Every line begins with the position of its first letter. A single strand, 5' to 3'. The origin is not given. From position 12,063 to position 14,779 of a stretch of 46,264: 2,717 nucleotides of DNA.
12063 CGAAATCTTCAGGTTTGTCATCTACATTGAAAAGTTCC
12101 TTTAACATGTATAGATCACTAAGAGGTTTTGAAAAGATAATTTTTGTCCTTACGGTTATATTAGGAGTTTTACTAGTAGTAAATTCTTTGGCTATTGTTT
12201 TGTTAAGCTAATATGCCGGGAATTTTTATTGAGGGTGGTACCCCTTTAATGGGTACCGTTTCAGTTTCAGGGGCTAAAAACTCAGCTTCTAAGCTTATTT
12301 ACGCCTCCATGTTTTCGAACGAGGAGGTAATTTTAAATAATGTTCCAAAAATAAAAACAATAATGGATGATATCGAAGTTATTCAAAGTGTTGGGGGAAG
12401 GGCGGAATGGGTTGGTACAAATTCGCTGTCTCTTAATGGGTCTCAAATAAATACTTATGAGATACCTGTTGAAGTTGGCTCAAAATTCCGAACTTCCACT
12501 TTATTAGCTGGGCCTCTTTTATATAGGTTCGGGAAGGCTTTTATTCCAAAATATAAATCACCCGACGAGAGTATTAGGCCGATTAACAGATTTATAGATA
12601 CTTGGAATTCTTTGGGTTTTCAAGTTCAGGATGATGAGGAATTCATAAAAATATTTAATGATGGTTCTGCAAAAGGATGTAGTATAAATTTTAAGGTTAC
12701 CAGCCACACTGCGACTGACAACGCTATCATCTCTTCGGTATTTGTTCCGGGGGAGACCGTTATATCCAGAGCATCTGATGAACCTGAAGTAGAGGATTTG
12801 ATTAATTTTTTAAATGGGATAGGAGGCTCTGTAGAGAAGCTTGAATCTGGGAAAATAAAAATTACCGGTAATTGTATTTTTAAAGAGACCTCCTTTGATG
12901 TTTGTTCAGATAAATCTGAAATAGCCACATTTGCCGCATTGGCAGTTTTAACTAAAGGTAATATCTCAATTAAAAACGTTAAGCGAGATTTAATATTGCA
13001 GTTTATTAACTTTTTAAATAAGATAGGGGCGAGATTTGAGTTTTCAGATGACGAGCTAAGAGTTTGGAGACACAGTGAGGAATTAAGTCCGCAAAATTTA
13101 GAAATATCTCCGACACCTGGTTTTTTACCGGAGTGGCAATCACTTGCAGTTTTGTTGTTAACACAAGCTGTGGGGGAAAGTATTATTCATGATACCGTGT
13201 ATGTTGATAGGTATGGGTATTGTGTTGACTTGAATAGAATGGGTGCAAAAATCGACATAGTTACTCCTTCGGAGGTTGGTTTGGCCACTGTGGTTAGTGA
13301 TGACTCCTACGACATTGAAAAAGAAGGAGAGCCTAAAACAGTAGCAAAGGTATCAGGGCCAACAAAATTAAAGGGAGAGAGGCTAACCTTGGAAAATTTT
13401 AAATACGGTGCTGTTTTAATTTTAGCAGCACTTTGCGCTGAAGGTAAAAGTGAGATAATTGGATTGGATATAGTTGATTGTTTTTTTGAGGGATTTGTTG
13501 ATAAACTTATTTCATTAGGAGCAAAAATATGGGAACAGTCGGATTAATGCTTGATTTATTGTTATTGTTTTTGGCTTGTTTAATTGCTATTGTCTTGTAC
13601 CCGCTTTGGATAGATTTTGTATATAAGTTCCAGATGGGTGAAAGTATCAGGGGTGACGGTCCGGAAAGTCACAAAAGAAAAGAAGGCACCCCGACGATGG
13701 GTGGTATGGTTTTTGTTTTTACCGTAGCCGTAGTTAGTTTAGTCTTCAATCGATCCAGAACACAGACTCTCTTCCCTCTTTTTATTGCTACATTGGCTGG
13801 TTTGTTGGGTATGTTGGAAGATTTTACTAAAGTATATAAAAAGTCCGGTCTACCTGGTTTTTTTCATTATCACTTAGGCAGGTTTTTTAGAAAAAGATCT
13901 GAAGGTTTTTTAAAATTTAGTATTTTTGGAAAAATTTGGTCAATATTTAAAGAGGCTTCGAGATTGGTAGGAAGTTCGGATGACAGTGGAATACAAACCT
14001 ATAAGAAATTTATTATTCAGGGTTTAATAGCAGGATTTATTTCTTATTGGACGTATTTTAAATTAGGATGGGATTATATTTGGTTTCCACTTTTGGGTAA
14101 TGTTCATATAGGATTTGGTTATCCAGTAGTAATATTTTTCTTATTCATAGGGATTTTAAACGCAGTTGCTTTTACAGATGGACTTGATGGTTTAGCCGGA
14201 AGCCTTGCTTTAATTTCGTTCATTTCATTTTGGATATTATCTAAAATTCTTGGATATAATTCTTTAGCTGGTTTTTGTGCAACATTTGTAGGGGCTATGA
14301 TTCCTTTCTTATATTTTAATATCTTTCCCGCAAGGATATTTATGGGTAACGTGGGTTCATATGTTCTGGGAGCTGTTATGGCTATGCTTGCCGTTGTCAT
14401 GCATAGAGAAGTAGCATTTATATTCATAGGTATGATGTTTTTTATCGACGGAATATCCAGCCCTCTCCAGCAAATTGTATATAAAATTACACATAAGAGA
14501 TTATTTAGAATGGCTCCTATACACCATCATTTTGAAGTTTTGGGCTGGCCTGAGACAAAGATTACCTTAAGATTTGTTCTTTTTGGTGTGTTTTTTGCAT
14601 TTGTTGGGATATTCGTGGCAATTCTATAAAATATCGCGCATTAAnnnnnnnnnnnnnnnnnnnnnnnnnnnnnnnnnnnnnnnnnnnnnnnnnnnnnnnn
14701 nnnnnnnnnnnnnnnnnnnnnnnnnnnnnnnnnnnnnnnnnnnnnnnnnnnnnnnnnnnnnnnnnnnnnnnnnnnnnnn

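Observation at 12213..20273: Remodelled dcw cluster: no Mur ligases, eroded MurA and MraY, but apparently intact downstream polymerases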

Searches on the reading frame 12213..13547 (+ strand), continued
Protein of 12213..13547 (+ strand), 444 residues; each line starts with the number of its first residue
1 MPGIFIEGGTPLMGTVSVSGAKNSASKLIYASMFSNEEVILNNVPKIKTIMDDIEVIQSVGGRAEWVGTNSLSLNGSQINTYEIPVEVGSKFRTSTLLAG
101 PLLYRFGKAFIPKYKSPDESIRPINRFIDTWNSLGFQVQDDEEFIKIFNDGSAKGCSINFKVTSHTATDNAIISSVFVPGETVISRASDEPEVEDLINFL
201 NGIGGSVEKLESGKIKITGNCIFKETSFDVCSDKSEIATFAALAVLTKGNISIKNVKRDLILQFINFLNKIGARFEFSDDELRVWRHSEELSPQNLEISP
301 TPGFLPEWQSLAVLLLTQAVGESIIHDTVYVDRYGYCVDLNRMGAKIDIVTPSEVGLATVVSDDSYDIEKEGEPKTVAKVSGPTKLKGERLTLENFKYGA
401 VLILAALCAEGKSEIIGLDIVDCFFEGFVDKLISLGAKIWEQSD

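Call 76: find_encoding_contigs(protein=P0428, flank=10000, max_places=1)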
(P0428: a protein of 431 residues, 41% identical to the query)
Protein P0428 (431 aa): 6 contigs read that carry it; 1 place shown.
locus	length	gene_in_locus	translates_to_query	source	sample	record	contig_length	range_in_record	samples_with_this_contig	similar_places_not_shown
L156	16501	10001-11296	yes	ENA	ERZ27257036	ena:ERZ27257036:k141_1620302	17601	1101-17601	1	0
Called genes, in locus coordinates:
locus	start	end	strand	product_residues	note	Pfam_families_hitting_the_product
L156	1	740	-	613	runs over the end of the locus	?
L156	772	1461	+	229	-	PF09335:VTT_dom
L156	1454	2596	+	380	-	PF00390:malic, PF03949:Malic_M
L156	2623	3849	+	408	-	-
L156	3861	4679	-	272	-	-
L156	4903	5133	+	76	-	-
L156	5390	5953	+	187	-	PF00117:GATase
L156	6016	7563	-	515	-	-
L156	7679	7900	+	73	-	-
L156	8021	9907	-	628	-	PF13304:AAA_21 (faint), PF00005:ABC_tran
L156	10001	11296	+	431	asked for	PF08245:Mur_ligase_M, PF02875:Mur_ligase_C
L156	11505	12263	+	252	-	PF00970:FAD_binding_6 (weak), PF00175:NAD_binding_1, PF08030:NAD_binding_6 (weak)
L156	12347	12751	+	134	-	PF09685:MamF_MmsF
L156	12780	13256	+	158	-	PF02600:DsbB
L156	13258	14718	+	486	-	PF04244:DPRP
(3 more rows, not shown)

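Call 77: find_encoding_contigs(protein=P0434, flank=10000, max_places=1)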
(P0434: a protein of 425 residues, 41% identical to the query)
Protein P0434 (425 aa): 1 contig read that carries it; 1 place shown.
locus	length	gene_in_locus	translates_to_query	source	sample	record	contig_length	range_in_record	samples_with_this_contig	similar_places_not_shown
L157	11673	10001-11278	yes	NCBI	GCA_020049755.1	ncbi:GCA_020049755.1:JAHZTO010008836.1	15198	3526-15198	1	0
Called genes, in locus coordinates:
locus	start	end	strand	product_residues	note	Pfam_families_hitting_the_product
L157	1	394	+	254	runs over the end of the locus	PF00149:Metallophos, PF13277:YmdB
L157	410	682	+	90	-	PF00216:Bac_DNA_binding, PF18291:HU-HIG (weak)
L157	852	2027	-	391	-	PF00989:PAS, PF00512:HisKA, PF02518:HATPase_c, PF13581:HATPase_c_2 (weak)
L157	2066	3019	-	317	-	PF09924:LPG_synthase_C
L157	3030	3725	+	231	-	-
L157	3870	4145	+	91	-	-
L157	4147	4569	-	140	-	PF02675:AdoMet_dc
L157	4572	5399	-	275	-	PF02475:TRM5-TYW2_MTfase, PF05185:PRMT5 (weak), PF06325:PrmA, PF12847:Methyltransf_18 (weak), PF08241:Methyltransf_11 (weak), PF13649:Methyltransf_25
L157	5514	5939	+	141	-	-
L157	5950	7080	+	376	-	PF13439:Glyco_transf_4, PF20706:GT4-conflict (weak), PF00534:Glycos_transf_1, PF13692:Glyco_trans_1_4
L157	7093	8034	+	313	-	PF00226:DnaJ, PF01556:DnaJ_C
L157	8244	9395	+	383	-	PF08529:NusA_N, PF13184:KH_NusA_1st, PF26594:KH_NusA_2nd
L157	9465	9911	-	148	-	PF00583:Acetyltransf_1 (weak)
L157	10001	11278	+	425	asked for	PF08245:Mur_ligase_M, PF02875:Mur_ligase_C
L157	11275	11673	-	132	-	?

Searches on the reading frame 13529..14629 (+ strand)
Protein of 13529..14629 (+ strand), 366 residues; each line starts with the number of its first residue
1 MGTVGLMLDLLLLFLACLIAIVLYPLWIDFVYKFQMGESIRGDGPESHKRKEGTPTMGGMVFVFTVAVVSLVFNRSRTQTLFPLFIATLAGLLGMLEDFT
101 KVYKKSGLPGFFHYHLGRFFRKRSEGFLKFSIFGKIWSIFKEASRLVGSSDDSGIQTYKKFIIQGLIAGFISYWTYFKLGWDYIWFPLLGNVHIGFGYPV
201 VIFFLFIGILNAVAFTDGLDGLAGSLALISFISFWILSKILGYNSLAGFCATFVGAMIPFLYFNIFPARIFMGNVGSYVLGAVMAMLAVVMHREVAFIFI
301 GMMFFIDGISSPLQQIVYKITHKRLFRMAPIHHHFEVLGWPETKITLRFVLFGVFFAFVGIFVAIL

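Call 3: search_protein_families(library=pfam, proteins=[window:13529-14629:+])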
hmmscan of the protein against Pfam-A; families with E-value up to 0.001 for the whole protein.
window:13529-14629:+ (366 aa): 2 families
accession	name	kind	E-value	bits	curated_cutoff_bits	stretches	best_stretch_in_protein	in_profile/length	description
PF00953.26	Glycos_transf_4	-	9.7e-28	97.6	27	1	146-291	13-159/160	Glycosyl transferase family 4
PF10555.14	MraY_sig1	-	0.00035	20.3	20.1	0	51-63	1-13/13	Phospho-N-acetylmuramoyl-pentapeptide-transferase signature 1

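Call 4: search_protein_families(library=ncbifam, proteins=[window:13529-14629:+])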
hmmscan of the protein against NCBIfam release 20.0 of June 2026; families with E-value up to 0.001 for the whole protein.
window:13529-14629:+ (366 aa): 3 families
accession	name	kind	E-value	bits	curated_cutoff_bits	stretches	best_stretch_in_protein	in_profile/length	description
TIGR00445.1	mraY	equivalog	5.6e-63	213.3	192.05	2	146-362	83-316/321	phospho-N-acetylmuramoyl-pentapeptide-transferase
NF053644.1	MraY_archaea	equivalog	1.1e-27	97.3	450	2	190-361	174-340/340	pseudomurein biosynthesis MraY family phospho-N-acetylmuramoyl-pentapeptide-transferase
TIGR02380.1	ECA_wecA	exception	5.2e-12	45.6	326.05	1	195-362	128-307/346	UDP-N-acetylglucosamine--undecaprenyl-phosphate N-acetylglucosaminephosphotransferase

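Call 8: search_solved_structures(query=window:13529-14629:+, show_alignments=3)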
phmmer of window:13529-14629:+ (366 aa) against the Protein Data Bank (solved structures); distinct sequences matched with E-value up to 0.001: 5.
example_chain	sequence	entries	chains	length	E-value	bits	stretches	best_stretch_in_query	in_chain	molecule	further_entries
5jnq_A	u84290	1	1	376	5e-47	164.4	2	154-358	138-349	Phospho-N-acetylmuramoyl-pentapeptide-transferase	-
8g01_A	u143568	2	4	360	7.3e-42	147.3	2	193-361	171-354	Phospho-N-acetylmuramoyl-pentapeptide-transferase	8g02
8tlu_A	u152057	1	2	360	8.9e-42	147.1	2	193-361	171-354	Phospho-N-acetylmuramoyl-pentapeptide-transferase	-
4j72_A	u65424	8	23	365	3.3e-36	128.7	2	153-362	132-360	Phospho-N-acetylmuramoyl-pentapeptide-transferase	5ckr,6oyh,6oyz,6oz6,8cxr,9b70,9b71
9zno_A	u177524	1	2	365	3.3e-34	122.2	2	170-362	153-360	Phospho-N-acetylmuramoyl-pentapeptide-transferase (MraY)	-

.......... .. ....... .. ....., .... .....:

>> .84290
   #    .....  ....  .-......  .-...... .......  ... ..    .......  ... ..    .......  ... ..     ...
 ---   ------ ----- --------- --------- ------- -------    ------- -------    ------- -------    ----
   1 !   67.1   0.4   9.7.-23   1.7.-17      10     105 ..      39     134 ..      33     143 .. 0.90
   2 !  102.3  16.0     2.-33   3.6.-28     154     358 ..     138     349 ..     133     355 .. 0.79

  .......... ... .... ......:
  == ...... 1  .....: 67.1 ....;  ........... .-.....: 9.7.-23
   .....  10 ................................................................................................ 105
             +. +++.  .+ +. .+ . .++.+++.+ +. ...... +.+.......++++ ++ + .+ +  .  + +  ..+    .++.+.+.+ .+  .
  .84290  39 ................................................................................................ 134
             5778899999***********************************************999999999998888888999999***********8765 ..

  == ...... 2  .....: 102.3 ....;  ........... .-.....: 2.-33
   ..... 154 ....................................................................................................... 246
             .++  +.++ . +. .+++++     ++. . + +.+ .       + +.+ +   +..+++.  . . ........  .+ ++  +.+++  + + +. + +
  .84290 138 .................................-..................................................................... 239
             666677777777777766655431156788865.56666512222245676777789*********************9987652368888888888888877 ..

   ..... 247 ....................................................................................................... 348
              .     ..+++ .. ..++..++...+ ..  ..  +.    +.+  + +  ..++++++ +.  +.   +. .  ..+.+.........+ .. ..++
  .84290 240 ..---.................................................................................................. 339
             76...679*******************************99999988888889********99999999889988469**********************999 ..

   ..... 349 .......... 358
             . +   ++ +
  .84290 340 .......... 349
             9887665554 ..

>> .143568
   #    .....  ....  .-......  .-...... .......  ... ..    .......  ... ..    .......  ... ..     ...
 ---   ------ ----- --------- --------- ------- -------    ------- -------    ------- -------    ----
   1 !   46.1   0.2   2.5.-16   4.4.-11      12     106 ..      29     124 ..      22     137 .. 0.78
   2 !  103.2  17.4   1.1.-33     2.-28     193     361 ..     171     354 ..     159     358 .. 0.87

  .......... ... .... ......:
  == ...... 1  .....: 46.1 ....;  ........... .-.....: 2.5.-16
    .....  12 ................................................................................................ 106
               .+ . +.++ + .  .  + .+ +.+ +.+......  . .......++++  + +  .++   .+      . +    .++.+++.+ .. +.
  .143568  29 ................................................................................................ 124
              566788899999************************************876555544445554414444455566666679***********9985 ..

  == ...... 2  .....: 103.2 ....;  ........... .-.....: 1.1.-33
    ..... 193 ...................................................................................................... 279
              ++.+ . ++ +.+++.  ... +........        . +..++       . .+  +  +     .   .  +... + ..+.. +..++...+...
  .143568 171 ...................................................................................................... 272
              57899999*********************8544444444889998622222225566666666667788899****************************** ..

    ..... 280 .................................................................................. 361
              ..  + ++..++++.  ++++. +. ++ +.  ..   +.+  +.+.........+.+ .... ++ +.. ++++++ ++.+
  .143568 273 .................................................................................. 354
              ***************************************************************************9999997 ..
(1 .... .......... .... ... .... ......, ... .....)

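Call 10: find_encoding_contigs(protein=window:13529-14629:+, flank=10000, max_places=6)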
Protein window:13529-14629:+ (366 aa): 23 contigs read that carry it; 6 places shown.
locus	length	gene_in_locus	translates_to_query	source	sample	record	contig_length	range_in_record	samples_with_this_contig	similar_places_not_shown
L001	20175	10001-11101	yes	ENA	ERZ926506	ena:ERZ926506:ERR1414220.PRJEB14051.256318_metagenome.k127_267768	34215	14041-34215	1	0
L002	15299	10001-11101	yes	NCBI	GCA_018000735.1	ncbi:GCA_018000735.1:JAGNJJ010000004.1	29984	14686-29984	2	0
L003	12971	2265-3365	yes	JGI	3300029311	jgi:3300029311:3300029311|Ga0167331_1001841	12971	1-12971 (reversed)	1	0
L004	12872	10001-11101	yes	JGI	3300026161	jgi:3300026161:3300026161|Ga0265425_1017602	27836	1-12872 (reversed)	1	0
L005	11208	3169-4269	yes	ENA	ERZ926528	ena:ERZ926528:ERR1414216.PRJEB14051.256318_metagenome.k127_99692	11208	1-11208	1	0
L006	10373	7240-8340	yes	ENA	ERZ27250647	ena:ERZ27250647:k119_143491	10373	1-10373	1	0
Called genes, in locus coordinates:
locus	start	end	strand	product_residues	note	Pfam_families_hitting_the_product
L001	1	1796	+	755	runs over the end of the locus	PF00912:Transgly, PF00905:Transpeptidase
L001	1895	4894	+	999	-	PF02463:SMC_N (faint), PF03193:RsgA_GTPase (faint), PF13481:AAA_25 (faint), PF13555:AAA_29 (faint), PF20720:nSTAND3 (faint), PF17760:UvrA_inter, PF17755:UvrA_DNA-bind, PF00005:ABC_tran (weak)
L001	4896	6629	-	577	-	PF01841:Transglut_core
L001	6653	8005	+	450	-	PF01541:GIY-YIG, PF27096:UvrC_M (weak), PF02151:UVR (weak), PF08459:UvrC_RNaseH_dom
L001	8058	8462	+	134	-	PF04020:Phage_holin_4_2 (faint)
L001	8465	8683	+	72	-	PF03840:SecG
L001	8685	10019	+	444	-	PF00275:EPSP_synthase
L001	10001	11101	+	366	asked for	PF00953:Glycos_transf_4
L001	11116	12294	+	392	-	PF01098:FTSW_RODA_SPOVE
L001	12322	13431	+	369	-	PF03033:Glyco_transf_28, PF04101:Glyco_tran_28_C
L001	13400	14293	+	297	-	PF08478:POTRA_1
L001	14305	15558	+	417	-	PF11104:PilM_2 (faint), PF14450:FtsA, PF02491:SHS2_FTSA, PF06277:EutA (weak), PF06723:MreB_Mbl (weak), PF00022:Actin (faint), PF14450:FtsA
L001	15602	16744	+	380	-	PF00091:Tubulin, PF12327:FtsZ_C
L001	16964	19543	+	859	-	PF00317:Ribonuc_red_lgN, PF02867:Ribonuc_red_lgC, PF12637:TSCPD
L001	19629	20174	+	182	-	?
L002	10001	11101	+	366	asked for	PF00953:Glycos_transf_4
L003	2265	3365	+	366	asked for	PF00953:Glycos_transf_4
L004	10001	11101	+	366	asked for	PF00953:Glycos_transf_4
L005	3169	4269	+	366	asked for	PF00953:Glycos_transf_4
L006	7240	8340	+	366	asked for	PF00953:Glycos_transf_4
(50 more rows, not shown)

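Call 11: find_homologous_proteins(query=window:13529-14629:+, max_evalue=1e-20)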
Query window:13529-14629:+ (366 aa): 7597 proteins with E <= 1e-20 among 8000 candidates; the best 120 are listed.
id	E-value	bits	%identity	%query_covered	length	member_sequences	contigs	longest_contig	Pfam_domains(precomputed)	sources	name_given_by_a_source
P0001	2.4e-236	802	99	100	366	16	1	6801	PF00953.27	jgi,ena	-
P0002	1.6e-229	780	95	100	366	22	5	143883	PF00953.27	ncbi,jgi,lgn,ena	-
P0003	7.9e-221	751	91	100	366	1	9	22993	PF00953.27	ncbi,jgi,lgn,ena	jgi:phospho-N-acetylmuramoyl-pentapeptide-transferase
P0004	1.2e-205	701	84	100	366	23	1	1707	PF00953.27,PF10555.15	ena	-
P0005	1.0e-202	692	83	100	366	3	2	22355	PF00953.27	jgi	-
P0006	6.2e-202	689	81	100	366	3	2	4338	PF00953.27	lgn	-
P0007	6.7e-202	689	81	100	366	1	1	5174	PF00953.27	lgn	-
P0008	3.3e-199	680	81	100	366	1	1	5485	PF00953.27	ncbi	-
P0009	1.3e-198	678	81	100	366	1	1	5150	PF00953.27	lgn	-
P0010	1.8e-197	674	78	96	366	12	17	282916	PF00953.27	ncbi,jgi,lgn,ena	-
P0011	9.1e-197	672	81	100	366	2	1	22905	PF00953.27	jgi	jgi:phospho-N-acetylmuramoyl-pentapeptide-transferase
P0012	2.8e-196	670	80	100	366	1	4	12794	PF00953.27,PF10555.15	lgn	-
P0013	7.2e-195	666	79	100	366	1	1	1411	PF00953.27,PF10555.15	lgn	-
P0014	9.0e-195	665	80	100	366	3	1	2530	PF00953.27,PF10555.15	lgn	-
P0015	3.2e-194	664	77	100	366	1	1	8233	PF00953.27,PF10555.15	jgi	-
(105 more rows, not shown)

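Call 27: search_protein_representatives(protein=window:13529-14629:+)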
Query: 366 residues. Proteins with E-value up to 0.001 (for the whole library): 20390; up to 1e-10: 4652; up to 1e-30: 770. The best 150 are listed.
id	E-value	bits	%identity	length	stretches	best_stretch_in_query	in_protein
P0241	1.9e-130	452.1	57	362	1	7-366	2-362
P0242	3.7e-91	322.8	46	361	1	10-364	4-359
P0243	2.5e-79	283.9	40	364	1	10-366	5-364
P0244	4.2e-74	266.7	61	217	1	7-225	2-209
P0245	1.0e-73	265.4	38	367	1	7-363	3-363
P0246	1.5e-70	255.0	39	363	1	7-365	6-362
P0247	5.6e-61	223.5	36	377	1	14-365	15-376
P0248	1.4e-58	215.5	39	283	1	90-362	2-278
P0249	3.6e-56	207.7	55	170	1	206-366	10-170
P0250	2.8e-55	204.7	35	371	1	18-365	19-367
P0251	1.4e-54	202.4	41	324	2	198-364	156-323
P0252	8.9e-54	199.8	34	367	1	12-362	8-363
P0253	3.4e-53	197.8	35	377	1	9-365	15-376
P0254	1.0e-52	196.3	40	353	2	153-363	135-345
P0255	2.1e-52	195.3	34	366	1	11-363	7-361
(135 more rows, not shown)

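Call 61: predict_structure(alignment_id=A2)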
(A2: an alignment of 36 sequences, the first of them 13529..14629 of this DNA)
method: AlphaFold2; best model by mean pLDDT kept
length: 366 residues; sequences in the alignment: 36
mean_pLDDT: 79.4   pTM: 0.81
mean pLDDT of the five models: 79.4, 73.9, 73.5, 67.6, 51.1
residues with pLDDT >= 90: 133; 70-90: 146; 50-70: 52; < 50: 35
segments of 3 or more residues with pLDDT < 50: 37-55, 123-129, 150-152, 266-270
pLDDT, mean of each block of 10 residues (from residue 1): 82 94 81 56 44 56 88 81 91 82 64 61 43 74 65 67 92 91 87 92 93 76 87 95 92 88 55 77 93 93 91 83 79 79 83 96 92
secondary structure, 60 per line:
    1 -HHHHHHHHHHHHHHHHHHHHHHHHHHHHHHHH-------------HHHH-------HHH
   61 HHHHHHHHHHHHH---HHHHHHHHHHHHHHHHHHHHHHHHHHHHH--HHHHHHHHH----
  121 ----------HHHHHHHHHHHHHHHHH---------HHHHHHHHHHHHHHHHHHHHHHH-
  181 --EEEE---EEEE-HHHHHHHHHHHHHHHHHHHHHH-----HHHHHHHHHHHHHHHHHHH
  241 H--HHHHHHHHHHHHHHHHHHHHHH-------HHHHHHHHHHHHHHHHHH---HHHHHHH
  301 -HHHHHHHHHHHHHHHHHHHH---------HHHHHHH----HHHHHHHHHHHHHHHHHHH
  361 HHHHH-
elements in order: H2-33 H47-50 H58-73 H77-105 H108-116 H131-147 H157-179 E183-186 E190-193 H195-216 H222-241 H244-265 H273-290 H294-300 H302-321 H331-337 H342-365

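Call 66: fold_search(model_id=the predicted structure, library=pdb)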
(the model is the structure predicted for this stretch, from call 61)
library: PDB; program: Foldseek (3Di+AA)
matches with E <= 10: 278; with E <= 0.001: 38
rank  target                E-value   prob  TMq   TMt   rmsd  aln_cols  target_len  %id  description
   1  9b70_A                8.6e-15  1.00  0.78  0.83   3.3       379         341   30  Cryo-EM structure of MraY in complex with analogue 2 (released 2024-06-26)
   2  6oyh_B                1.2e-14  1.00  0.75  0.83   2.8       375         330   28  Crystal structure of MraY bound to carbacaprazamycin (released 2019-07-10)
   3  9zno_A                3.1e-14  1.00  0.78  0.86   3.4       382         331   26  Cryo-EM structure of Hydrogenivirga sp. MraY in complex with APPB (released 2026-02-04)
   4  6oyh_D                4.0e-14  1.00  0.76  0.82   3.7       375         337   29  Crystal structure of MraY bound to carbacaprazamycin (released 2019-07-10)
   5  6oyh_C                8.5e-14  1.00  0.75  0.83   2.6       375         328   28  Crystal structure of MraY bound to carbacaprazamycin (released 2019-07-10)
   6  6oz6_C                1.1e-13  1.00  0.70  0.79   4.6       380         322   27  Crystal structure of MraY bound to 3'-hydroxymureidomycin A (released 2019-07-10)
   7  5ckr                  1.4e-13  1.00  0.76  0.84   3.7       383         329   28  Crystal Structure of MraY in complex with Muraymycin D2 (released 2016-03-02)
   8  5jnq                  1.7e-13  1.00  0.69  0.82   6.0       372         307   25  MraY tunicamycin complex (released 2017-01-11)
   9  6oyz_B                2.2e-13  1.00  0.72  0.79   5.1       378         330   28  Crystal structure of MraY bound to capuramycin (released 2019-07-10)
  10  8tlu_A                2.7e-13  1.00  0.73  0.77   4.5       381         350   25  E. coli MraY mutant-T23P (released 2024-05-01)
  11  8g01_A                3.3e-13  1.00  0.77  0.78   3.8       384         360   26  YES Complex - E. coli MraY, Protein E ID21, E. coli SlyD (released 2023-07-26)
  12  6oz6_A                4.0e-13  1.00  0.75  0.82   3.5       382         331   28  Crystal structure of MraY bound to 3'-hydroxymureidomycin A (released 2019-07-10)
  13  6oyz_D                4.2e-13  1.00  0.73  0.87   2.5       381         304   26  Crystal structure of MraY bound to capuramycin (released 2019-07-10)
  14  8cxr_A                4.4e-13  1.00  0.73  0.84   3.8       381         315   27  Crystal structure of MraY bound to a sphaerimicin analogue (released 2023-03-29)
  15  8cxr_C                5.4e-13  1.00  0.74  0.84   3.9       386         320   27  Crystal structure of MraY bound to a sphaerimicin analogue (released 2023-03-29)
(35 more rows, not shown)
